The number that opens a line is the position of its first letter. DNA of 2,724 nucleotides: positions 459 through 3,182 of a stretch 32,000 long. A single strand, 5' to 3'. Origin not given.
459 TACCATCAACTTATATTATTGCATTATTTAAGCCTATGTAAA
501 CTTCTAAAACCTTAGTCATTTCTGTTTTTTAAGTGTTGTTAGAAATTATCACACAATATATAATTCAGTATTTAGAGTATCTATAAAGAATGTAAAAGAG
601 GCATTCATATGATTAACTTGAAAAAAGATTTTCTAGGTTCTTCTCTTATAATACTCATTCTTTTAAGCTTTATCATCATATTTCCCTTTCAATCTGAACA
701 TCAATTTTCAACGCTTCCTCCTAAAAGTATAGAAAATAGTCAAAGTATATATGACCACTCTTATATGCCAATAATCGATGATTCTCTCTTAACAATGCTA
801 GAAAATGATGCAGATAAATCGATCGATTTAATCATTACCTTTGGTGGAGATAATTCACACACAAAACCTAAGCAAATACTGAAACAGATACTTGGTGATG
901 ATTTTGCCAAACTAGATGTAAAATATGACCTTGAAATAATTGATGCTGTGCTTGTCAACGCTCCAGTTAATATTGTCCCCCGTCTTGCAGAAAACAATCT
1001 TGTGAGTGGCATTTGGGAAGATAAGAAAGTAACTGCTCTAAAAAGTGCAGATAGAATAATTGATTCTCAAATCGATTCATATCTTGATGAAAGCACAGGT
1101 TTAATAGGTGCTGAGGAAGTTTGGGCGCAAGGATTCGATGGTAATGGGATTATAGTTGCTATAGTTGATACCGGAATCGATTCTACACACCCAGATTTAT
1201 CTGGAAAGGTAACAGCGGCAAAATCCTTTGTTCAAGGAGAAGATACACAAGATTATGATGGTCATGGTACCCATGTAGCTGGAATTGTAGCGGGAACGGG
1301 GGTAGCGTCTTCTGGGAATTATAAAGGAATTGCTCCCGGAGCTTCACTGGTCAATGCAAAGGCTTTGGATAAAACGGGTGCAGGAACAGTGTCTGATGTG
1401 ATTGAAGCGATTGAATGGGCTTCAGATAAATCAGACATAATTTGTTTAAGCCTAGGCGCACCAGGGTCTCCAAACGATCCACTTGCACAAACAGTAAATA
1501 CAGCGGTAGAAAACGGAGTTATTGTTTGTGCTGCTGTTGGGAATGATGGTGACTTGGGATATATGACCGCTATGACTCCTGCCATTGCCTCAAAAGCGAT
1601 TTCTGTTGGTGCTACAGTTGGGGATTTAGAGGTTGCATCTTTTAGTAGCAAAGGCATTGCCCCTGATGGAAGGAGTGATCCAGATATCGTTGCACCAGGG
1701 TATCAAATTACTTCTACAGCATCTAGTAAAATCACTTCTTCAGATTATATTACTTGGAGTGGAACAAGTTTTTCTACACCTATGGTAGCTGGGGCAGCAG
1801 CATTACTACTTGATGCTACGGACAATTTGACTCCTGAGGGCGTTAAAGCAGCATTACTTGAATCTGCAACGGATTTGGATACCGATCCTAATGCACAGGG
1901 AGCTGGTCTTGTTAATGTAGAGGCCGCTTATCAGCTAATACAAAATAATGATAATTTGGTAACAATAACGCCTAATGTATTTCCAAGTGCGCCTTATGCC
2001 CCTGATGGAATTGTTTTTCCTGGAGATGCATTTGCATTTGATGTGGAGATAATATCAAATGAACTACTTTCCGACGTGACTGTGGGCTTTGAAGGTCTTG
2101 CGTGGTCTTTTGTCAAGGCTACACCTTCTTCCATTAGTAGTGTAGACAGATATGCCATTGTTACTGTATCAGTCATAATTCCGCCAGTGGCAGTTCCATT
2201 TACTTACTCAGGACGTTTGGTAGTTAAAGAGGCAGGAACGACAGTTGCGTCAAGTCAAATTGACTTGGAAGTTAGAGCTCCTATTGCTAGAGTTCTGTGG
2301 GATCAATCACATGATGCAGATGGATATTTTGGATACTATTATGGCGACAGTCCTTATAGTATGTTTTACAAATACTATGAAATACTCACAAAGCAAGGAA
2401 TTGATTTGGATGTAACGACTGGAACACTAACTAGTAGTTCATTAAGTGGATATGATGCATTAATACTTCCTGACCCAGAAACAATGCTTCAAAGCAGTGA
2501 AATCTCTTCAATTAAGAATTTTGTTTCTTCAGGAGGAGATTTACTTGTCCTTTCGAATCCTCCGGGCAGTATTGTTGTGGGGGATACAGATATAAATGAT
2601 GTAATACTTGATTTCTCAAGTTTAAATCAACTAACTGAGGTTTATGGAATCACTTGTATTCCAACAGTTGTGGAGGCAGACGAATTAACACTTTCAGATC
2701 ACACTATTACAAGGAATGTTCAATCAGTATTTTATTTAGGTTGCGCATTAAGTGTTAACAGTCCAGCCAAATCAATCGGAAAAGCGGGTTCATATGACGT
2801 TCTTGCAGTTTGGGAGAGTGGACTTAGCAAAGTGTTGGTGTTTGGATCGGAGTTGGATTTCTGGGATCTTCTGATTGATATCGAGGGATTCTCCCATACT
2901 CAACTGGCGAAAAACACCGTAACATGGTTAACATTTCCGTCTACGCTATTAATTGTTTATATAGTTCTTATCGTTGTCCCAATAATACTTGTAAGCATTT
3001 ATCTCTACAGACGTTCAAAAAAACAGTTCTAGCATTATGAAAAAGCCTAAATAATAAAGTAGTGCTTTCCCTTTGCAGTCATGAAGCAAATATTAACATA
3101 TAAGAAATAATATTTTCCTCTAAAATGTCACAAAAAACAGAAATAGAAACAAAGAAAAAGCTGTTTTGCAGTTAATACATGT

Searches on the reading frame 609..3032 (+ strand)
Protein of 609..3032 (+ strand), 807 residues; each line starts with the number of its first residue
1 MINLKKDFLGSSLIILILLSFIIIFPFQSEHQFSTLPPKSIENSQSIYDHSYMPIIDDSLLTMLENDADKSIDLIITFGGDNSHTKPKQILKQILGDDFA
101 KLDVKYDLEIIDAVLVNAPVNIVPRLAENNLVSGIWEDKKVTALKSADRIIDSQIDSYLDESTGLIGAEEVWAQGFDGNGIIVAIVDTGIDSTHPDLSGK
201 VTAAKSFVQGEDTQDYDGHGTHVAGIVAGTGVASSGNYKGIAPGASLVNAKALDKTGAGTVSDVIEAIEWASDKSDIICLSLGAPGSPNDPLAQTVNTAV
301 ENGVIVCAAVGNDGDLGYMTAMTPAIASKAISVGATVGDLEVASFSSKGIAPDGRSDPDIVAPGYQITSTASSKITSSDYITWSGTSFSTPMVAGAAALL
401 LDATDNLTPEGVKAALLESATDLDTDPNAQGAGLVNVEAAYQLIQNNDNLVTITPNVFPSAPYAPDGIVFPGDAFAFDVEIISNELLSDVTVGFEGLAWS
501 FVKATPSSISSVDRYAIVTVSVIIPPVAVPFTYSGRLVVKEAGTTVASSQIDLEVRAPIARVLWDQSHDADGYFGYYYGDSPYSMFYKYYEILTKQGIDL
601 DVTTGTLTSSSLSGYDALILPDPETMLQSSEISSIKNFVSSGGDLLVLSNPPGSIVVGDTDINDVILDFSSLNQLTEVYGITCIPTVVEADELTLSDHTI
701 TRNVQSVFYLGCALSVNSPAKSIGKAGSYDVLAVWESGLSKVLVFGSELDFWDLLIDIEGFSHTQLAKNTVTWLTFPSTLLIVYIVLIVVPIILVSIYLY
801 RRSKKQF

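Call 76: search_protein_families(library=pfam, alignment_id=A5, max_evalue=0.0001)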
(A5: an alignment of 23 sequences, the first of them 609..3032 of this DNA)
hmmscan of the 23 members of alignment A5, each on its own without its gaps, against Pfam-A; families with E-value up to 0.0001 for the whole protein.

A. member 1, window:609-3032:+ (807 aa): 4 families
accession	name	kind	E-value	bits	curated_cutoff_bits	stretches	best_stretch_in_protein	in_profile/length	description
PF00082.27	Peptidase_S8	-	7.2e-57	193.3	21.8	1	178-433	1-288/288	Subtilase family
PF09822.16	ABC_transp_aux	-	8.2e-06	25.7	34.7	1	587-689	19-120/288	ABC-type uncharacterized transport system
PF08532.16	Glyco_hydro_42M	-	8.5e-06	25.9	25.8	1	587-696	33-134/207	Beta-galactosidase trimerisation domain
PF14258.12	DUF4350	-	7.5e-05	23.5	30.4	0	590-659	13-76/181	Domain of unknown function (DUF4350)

B. families by the number of members that match (of 23 scanned): 52 families (the first 25 are shown)
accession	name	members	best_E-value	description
PF12804.13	NTP_transf_3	2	7.1e-09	MobA-like NTP transferase domain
PF00180.25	Iso_dh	1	1.5e-97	Isocitrate/isopropylmalate dehydrogenase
PF00082.27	Peptidase_S8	1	7.2e-57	Subtilase family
PF00557.29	Peptidase_M24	1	1.1e-50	Metallopeptidase family M24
PF01933.23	CofD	1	4.4e-46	2-phospho-L-lactate transferase CofD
PF00483.29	NTP_transferase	1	1.1e-42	Nucleotidyl transferase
PF00122.25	E1-E2_ATPase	1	5.1e-37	E1-E2 ATPase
PF01191.24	RNA_pol_Rpb5_C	1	1.5e-30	RNA polymerase Rpb5, C-terminal domain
PF01983.22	CofC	1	6.9e-30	Guanylyl transferase CofC like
PF01663.27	Phosphodiest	1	3.6e-23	Type I phosphodiesterase / nucleotide pyrophosphatase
PF01522.26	Polysacc_deac_1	1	4.4e-23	Polysaccharide deacetylase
PF01207.24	Dus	1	8e-23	Dihydrouridine synthase (Dus)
PF00689.26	Cation_ATPase_C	1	2.5e-20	Cation transporting ATPase, C-terminus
PF08241.18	Methyltransf_11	1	6.8e-20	Methyltransferase domain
PF13649.12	Methyltransf_25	1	7.7e-19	Methyltransferase domain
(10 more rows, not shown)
